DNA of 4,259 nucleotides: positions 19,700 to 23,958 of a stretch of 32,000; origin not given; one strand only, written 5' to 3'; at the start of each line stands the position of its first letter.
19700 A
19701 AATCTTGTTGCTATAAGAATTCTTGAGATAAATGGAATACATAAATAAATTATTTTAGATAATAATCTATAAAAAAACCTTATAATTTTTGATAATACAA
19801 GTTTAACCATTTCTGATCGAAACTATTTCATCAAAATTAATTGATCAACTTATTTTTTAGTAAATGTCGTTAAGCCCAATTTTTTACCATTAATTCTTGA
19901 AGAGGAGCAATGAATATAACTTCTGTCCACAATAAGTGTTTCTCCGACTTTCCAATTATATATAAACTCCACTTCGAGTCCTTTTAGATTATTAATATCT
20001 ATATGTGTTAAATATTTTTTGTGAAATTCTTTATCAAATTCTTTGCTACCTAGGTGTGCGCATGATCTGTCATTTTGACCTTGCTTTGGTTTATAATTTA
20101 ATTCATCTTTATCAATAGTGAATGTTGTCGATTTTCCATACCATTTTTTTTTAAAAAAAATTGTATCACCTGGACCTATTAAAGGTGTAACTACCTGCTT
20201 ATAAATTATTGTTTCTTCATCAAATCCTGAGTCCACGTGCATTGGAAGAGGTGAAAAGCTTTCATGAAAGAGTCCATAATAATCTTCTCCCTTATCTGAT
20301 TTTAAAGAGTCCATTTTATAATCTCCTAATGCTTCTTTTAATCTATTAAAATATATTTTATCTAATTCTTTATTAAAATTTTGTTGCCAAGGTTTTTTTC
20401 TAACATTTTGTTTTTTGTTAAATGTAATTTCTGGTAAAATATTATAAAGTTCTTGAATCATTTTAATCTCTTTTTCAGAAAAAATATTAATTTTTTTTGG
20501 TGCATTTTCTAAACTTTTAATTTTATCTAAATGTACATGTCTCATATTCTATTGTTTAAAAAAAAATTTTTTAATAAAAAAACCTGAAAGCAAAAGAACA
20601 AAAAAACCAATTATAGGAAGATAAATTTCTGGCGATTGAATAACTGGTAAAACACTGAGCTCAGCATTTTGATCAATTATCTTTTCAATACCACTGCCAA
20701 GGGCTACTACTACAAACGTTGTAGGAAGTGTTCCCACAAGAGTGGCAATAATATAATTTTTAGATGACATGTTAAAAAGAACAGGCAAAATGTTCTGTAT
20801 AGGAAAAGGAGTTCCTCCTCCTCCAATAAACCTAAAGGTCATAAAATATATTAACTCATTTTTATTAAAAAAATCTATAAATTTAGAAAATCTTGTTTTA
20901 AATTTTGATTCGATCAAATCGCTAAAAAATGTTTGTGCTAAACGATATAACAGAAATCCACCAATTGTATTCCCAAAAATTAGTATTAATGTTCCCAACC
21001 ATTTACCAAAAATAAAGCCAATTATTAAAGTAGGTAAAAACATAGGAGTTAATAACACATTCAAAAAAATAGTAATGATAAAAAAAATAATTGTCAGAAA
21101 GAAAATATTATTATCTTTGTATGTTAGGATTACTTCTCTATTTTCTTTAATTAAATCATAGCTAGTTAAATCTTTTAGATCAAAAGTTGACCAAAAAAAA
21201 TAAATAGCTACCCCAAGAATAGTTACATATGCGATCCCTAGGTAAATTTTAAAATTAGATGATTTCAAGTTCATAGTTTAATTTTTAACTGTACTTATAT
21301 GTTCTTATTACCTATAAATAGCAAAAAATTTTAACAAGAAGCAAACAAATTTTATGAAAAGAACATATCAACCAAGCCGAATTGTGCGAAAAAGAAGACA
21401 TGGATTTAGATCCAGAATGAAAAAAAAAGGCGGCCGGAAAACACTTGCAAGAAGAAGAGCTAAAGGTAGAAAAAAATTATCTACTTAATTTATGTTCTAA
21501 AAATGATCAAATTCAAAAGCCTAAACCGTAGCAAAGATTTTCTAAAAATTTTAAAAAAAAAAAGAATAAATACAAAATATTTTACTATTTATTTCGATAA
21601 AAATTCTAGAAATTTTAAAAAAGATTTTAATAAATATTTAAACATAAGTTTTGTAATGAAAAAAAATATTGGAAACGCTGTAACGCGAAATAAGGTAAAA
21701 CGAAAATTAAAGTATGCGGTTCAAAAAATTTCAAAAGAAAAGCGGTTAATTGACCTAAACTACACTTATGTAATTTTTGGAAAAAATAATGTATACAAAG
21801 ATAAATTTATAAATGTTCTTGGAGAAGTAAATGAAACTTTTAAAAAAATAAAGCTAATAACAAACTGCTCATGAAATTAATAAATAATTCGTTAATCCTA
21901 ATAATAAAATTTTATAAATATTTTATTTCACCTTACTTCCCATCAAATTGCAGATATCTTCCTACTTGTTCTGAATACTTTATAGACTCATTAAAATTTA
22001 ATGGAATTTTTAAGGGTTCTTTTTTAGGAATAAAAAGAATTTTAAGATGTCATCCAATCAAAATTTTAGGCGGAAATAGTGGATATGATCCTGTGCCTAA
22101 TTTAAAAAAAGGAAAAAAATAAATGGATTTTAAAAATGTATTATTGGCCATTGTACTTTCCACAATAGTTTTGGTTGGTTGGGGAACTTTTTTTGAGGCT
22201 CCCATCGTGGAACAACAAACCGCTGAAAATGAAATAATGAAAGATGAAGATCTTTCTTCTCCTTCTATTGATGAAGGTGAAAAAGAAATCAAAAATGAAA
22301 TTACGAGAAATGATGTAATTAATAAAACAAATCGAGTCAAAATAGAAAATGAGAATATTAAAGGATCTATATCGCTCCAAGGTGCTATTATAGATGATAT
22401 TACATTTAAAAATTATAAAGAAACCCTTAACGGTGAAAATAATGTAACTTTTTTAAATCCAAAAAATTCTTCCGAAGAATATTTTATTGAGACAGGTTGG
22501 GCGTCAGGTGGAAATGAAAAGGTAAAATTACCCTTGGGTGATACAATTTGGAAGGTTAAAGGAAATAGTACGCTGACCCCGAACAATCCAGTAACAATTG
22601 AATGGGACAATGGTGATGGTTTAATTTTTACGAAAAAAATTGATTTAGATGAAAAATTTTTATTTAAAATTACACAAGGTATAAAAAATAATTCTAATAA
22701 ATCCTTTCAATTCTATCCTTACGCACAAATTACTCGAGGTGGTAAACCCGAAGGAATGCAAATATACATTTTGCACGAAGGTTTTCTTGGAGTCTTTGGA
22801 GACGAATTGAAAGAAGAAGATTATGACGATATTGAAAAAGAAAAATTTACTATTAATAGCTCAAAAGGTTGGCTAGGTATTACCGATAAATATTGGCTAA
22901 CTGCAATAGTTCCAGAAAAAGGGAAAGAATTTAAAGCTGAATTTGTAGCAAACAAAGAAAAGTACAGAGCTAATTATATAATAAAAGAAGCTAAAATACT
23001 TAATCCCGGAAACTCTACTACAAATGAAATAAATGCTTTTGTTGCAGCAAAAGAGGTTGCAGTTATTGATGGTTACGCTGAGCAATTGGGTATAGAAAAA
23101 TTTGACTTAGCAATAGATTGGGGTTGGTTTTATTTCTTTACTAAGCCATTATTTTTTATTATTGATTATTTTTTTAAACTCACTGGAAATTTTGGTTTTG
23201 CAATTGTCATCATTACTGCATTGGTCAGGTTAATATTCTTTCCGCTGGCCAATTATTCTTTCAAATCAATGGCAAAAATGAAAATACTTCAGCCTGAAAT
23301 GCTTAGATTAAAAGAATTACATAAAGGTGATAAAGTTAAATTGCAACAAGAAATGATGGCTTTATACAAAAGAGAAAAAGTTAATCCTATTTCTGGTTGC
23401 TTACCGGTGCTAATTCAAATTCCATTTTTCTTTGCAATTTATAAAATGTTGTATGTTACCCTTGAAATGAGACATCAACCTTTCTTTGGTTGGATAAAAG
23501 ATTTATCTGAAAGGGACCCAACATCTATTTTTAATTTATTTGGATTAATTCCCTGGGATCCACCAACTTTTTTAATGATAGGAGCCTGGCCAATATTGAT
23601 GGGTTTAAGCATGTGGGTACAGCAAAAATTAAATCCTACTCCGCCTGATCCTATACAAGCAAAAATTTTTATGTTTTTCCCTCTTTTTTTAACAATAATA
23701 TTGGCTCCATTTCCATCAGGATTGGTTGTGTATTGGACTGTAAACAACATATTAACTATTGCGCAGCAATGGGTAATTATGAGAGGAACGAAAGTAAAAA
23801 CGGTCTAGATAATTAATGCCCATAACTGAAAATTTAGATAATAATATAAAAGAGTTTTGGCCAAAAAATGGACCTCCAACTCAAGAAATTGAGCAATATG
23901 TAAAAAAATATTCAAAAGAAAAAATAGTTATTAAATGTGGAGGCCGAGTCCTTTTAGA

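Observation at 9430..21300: A ~12 kb accessory island between dcd and rpmH combines a phosphonate-biosynthesis core with sulfation and oxidative/amino/methyl tailoring genes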

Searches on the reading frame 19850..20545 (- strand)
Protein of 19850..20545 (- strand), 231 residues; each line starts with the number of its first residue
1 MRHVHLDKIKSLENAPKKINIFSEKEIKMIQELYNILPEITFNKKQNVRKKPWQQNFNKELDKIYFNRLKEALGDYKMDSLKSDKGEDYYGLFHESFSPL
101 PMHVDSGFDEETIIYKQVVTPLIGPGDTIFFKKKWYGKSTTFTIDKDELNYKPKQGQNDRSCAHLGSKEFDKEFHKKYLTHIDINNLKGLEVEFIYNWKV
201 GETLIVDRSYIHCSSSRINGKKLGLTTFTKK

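Call 3: search_protein_families(library=pfam, proteins=[window:19850-20545:-], max_evalue=0.01)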
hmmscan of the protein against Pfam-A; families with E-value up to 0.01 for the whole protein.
window:19850-20545:- (231 aa): 1 family
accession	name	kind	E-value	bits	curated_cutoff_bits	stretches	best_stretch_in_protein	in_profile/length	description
PF15309.11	ALMS_motif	-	0.0081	17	27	0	14-69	71-125/133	ALMS motif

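Call 6: search_protein_families(library=ncbifam, proteins=[window:19850-20545:-], max_evalue=0.01)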
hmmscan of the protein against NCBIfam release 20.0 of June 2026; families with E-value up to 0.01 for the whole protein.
window:19850-20545:- (231 aa): 0 families

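Call 30: search_protein_families(library=pfam, proteins=[window:19850-20545:-], max_evalue=10)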
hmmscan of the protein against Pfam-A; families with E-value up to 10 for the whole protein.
window:19850-20545:- (231 aa): 2 families
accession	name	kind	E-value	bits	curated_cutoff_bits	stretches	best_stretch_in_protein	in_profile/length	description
PF15309.11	ALMS_motif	-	0.0081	17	27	1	14-69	71-125/133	ALMS motif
PF20781.2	TssR_C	-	0.021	15.4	25.7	1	22-74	7-51/141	TssR C-terminal domain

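Call 32: search_solved_structures(query=window:19850-20545:-, max_evalue=10)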
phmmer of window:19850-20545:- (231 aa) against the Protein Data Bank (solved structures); distinct sequences matched with E-value up to 10: 1.
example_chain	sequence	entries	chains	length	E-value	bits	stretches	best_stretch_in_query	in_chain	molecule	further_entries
1g74_A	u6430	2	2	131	0.59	12.7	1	104-147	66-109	ADIPOCYTE LIPID-BINDING PROTEIN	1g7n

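Call 57: find_homologous_proteins(query=window:19850-20545:-)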
Query window:19850-20545:- (231 aa): 1754 proteins with E <= 0.001 among 1953 candidates; the best 120 are listed.
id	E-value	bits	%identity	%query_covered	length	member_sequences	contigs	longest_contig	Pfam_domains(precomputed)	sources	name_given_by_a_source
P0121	1.9e-140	484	91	100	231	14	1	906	-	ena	-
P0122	2.0e-137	474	89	100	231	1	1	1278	-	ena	-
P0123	2.6e-137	474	88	100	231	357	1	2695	-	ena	-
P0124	1.6e-135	468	88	100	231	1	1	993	-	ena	-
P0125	3.6e-134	463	87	100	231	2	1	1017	-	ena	-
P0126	4.7e-134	463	87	100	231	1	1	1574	-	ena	-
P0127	4.8e-134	463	88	100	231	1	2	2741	-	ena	-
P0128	9.4e-134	462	87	100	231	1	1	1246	-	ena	-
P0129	9.5e-133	459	86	100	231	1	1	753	-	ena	-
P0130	1.1e-132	459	87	100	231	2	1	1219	-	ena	-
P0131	4.6e-132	457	85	100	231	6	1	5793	-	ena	-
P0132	1.2e-131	455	86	100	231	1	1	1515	-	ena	-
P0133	1.4e-131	455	85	100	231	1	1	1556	-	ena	-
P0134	2.0e-131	454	86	100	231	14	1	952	-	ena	-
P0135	3.3e-131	454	84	100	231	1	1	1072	-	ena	-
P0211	1.6e-119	415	77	100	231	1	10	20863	-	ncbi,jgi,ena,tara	tara:strand:+ start:805 stop:1500 length:696 start_codon:yes stop_codon:yes gene_type:complete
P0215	2.0e-119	415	78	100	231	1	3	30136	-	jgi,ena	-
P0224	6.7e-119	413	80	100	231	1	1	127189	-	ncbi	-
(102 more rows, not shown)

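Call 58: find_encoding_contigs(protein=P0224, flank=10000, max_places=2)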
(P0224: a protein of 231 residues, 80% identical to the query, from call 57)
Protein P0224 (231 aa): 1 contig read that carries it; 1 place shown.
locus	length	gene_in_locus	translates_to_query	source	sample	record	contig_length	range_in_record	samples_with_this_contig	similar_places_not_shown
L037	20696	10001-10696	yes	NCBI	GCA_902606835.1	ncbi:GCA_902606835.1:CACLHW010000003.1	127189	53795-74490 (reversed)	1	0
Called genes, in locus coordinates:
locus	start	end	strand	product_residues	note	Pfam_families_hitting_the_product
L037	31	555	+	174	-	PF01327:Pep_deformylase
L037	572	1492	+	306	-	PF00551:Formyl_trans_N, PF02911:Formyl_trans_C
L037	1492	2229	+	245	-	PF01416:PseudoU_synth_1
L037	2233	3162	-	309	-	PF00850:Hist_deacetyl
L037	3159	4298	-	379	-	PF01546:Peptidase_M20, PF07687:M20_dimer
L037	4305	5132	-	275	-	PF14805:THDPS_N_2, PF25087:GMPPB_C (faint), PF25084:LbH_EIF2B (weak), PF00132:Hexapep, PF14602:Hexapep_2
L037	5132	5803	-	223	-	PF00702:Hydrolase, PF13419:HAD_2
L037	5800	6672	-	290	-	PF00696:AA_kinase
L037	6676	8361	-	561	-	PF14849:YidC_periplas, PF02096:60KD_IMP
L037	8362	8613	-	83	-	PF01809:YidD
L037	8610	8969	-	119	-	PF00825:Ribonuclease_P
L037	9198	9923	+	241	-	PF09335:VTT_dom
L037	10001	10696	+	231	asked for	-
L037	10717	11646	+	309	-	PF05050:Methyltransf_21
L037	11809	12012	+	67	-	-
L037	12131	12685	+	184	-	PF22769:DCD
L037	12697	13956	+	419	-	PF00275:EPSP_synthase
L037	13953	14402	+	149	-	PF11164:DUF2948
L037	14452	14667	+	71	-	PF01176:eIF-1a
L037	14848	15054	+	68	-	PF00313:CSD, PF08206:OB_RNB (weak)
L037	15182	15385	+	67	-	PF00313:CSD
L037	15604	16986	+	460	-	PF00152:tRNA-synt_2 (weak), PF13393:tRNA-synt_His, PF00587:tRNA-synt_2b (weak), PF03129:HGTP_anticodon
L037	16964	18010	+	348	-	PF13393:tRNA-synt_His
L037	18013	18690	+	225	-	PF01634:HisG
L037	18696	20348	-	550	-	-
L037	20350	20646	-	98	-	PF00166:Cpn10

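Call 59: find_encoding_contigs(protein=P0215, flank=10000, max_places=3)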
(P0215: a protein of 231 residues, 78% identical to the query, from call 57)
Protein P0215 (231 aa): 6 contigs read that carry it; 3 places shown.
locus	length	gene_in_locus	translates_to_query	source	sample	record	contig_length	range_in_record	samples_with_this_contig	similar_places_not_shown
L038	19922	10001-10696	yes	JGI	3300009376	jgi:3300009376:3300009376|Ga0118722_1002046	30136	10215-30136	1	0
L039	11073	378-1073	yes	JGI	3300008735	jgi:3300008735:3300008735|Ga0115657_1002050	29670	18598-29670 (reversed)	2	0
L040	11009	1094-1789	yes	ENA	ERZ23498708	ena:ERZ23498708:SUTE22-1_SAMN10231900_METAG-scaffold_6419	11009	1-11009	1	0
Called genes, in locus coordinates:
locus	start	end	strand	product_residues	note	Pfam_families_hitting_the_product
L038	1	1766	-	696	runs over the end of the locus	PF02092:tRNA_synt_2f, PF05746:DALR_1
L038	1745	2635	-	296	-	PF02091:tRNA-synt_2e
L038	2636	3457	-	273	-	PF01343:Peptidase_S49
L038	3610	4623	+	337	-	PF00348:polyprenyl_synt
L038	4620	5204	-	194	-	PF12766:Pyridox_oxase_2, PF01243:PNPOx_N, PF10590:PNP_phzG_C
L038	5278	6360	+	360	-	PF01264:Chorismate_synt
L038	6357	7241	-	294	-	PF00348:polyprenyl_synt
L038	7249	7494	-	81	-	PF02609:Exonuc_VII_S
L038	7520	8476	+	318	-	PF01300:Sua5_yciO_yrdC, PF03481:Sua5_C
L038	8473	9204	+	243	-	PF00005:ABC_tran, PF13304:AAA_21 (weak)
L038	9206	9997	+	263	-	PF01061:ABC2_membrane (weak)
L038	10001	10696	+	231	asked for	-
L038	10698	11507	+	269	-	PF04724:Glyco_transf_17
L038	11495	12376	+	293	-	PF13640:2OG-FeII_Oxy_3, PF13661:2OG-FeII_Oxy_4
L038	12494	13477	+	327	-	PF00849:PseudoU_synth_2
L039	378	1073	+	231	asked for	-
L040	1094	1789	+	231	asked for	-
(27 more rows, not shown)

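Call 93: find_encoding_contigs(protein=P0211, flank=10000, max_places=6)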
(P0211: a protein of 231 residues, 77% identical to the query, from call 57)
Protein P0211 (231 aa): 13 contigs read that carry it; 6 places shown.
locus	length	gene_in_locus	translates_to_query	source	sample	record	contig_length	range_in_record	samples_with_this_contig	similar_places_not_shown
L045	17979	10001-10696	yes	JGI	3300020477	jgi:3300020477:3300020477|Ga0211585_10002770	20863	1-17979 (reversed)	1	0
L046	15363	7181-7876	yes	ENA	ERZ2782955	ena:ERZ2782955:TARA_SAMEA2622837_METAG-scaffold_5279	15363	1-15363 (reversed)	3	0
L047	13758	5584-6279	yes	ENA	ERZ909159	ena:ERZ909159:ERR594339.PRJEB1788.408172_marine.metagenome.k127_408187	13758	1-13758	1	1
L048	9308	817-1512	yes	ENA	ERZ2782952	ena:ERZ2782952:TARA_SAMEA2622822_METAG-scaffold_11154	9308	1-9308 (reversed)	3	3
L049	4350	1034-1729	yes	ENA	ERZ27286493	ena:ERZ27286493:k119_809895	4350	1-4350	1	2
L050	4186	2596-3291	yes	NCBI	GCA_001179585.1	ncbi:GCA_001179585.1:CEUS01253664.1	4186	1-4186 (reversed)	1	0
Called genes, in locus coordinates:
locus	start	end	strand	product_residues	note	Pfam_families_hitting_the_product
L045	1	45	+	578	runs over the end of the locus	-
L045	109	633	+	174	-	PF01327:Pep_deformylase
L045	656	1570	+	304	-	PF00551:Formyl_trans_N, PF02911:Formyl_trans_C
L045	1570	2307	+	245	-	PF01416:PseudoU_synth_1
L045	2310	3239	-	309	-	PF00850:Hist_deacetyl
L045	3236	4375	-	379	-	PF01546:Peptidase_M20, PF07687:M20_dimer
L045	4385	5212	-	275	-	PF14805:THDPS_N_2, PF25084:LbH_EIF2B (faint), PF00132:Hexapep (weak), PF14602:Hexapep_2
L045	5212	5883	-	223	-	PF00702:Hydrolase, PF13419:HAD_2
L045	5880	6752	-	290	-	PF00696:AA_kinase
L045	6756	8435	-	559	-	PF14849:YidC_periplas, PF02096:60KD_IMP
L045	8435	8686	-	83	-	PF01809:YidD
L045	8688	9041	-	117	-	PF00825:Ribonuclease_P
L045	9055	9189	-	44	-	PF00468:Ribosomal_L34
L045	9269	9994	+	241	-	PF09335:VTT_dom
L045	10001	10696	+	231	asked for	-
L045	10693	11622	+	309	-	PF05050:Methyltransf_21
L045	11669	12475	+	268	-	PF04724:Glyco_transf_17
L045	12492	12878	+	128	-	PF19588:SxtJ (weak)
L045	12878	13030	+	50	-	PF19451:DUF5989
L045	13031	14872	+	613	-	PF02543:Carbam_trans_N, PF16861:Carbam_trans_C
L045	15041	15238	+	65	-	-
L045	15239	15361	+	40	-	-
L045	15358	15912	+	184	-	PF22769:DCD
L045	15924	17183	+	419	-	PF00275:EPSP_synthase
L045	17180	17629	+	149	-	PF11164:DUF2948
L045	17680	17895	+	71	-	PF01176:eIF-1a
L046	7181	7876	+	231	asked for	-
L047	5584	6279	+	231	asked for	-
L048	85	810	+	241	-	PF09335:VTT_dom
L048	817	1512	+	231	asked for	-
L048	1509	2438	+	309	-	PF05050:Methyltransf_21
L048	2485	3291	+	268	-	PF04724:Glyco_transf_17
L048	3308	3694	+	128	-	PF19588:SxtJ (weak)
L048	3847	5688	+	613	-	PF02543:Carbam_trans_N, PF16861:Carbam_trans_C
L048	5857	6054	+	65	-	-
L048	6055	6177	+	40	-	-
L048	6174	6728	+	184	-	PF22769:DCD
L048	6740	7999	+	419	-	PF00275:EPSP_synthase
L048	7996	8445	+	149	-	PF11164:DUF2948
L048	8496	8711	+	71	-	PF01176:eIF-1a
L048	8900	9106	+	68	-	PF00313:CSD, PF08206:OB_RNB (weak)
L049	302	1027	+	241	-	PF09335:VTT_dom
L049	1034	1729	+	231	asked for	-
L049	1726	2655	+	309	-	PF05050:Methyltransf_21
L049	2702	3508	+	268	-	PF04724:Glyco_transf_17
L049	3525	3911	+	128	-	PF19588:SxtJ (weak)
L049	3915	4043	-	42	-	-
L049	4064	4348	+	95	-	?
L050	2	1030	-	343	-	?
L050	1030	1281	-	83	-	PF01809:YidD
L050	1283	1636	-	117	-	PF00825:Ribonuclease_P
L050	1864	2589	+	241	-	PF09335:VTT_dom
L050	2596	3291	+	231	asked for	-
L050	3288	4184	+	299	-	?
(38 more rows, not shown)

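Call 96: predict_structure(alignment_id=A4)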
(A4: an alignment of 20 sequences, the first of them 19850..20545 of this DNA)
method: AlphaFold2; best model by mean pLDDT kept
length: 231 residues; sequences in the alignment: 20
mean_pLDDT: 37.6   pTM: 0.32
mean pLDDT of the five models: 37.6, 36.3, 35.2, 34.5, 33.6
residues with pLDDT >= 90: 0; 70-90: 0; 50-70: 33; < 50: 198
segments of 3 or more residues with pLDDT < 50: 1-27, 51-57, 72-85, 87-231
pLDDT, mean of each block of 10 residues (from residue 1): 30 33 47 57 51 47 57 43 47 35 29 33 28 33 39 35 36 36 27 31 35 30 29 22
secondary structure, 60 per line:
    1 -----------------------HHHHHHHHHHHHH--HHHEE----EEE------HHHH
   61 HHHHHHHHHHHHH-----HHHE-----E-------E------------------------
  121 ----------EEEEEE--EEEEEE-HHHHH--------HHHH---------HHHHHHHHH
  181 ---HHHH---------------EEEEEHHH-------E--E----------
elements in order: H24-36 E48-50 H57-73 E131-136 E139-144 H146-150 H159-162 H172-180 H184-187 E203-207

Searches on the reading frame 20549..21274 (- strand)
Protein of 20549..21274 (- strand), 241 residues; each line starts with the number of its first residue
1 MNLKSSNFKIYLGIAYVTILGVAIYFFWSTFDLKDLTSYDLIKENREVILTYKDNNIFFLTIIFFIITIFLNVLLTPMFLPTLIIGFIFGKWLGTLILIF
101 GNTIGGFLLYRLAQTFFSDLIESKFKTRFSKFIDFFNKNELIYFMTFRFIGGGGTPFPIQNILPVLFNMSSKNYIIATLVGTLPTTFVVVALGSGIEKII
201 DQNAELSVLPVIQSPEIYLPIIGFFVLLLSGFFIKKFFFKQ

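Call 7: search_protein_families(library=pfam, proteins=[window:20549-21274:-], max_evalue=0.01)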
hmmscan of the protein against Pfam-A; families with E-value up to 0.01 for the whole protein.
window:20549-21274:- (241 aa): 1 family
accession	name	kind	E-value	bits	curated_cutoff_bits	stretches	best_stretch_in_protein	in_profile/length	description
PF09335.16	VTT_dom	-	6.5e-15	56.1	33.9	1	83-194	8-122/123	VTT domain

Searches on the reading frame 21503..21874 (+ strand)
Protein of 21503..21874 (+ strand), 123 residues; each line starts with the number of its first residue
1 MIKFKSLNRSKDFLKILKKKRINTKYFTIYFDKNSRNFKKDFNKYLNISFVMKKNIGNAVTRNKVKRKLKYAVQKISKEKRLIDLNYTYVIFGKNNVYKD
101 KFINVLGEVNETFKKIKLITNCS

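Call 7: search_protein_families(library=pfam, proteins=[window:21503-21874:+], max_evalue=0.01)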
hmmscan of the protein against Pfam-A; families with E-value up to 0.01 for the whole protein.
window:21503-21874:+ (123 aa): 1 family
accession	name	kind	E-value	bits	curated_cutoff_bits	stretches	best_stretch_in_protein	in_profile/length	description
PF00825.24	Ribonuclease_P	-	2.1e-13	50.7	22.3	1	3-116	3-108/109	Ribonuclease P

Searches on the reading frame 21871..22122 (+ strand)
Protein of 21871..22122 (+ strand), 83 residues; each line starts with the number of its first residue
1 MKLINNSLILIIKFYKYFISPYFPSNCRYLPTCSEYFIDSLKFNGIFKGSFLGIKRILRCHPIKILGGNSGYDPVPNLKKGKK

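Call 7: search_protein_families(library=pfam, proteins=[window:21871-22122:+], max_evalue=0.01)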
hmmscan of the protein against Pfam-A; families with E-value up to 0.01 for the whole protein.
window:21871-22122:+ (83 aa): 1 family
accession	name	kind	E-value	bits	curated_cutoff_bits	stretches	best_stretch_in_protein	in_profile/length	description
PF01809.23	YidD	-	1e-25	89.7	27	1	7-75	3-67/67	Putative membrane protein insertion efficiency factor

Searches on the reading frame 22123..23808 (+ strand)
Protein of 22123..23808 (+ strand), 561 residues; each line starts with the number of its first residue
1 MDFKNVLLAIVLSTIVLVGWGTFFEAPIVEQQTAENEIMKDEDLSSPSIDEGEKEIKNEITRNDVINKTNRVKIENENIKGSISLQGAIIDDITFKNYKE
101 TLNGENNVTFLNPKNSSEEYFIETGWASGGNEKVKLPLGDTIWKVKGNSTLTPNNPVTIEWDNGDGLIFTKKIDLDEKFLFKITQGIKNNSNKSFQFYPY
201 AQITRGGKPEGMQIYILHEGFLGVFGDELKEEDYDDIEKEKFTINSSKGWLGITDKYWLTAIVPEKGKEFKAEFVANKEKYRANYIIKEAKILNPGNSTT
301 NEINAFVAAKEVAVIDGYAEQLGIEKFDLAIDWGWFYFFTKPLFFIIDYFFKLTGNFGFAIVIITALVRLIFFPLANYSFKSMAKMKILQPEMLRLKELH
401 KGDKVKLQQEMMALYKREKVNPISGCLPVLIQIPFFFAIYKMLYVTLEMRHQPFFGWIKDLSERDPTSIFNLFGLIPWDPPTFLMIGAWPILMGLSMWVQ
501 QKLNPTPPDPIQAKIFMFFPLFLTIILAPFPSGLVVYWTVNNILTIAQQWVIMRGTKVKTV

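Call 7: search_protein_families(library=pfam, proteins=[window:22123-23808:+], max_evalue=0.01)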
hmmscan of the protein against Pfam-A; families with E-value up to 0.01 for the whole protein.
window:22123-23808:+ (561 aa): 2 families
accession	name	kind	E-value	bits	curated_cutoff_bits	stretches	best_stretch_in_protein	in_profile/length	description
PF14849.12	YidC_periplas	-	6.2e-71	240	24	1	71-345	1-282/283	YidC periplasmic domain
PF02096.25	60KD_IMP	-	3.8e-58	196.5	35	1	357-554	1-163/163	60Kd inner membrane protein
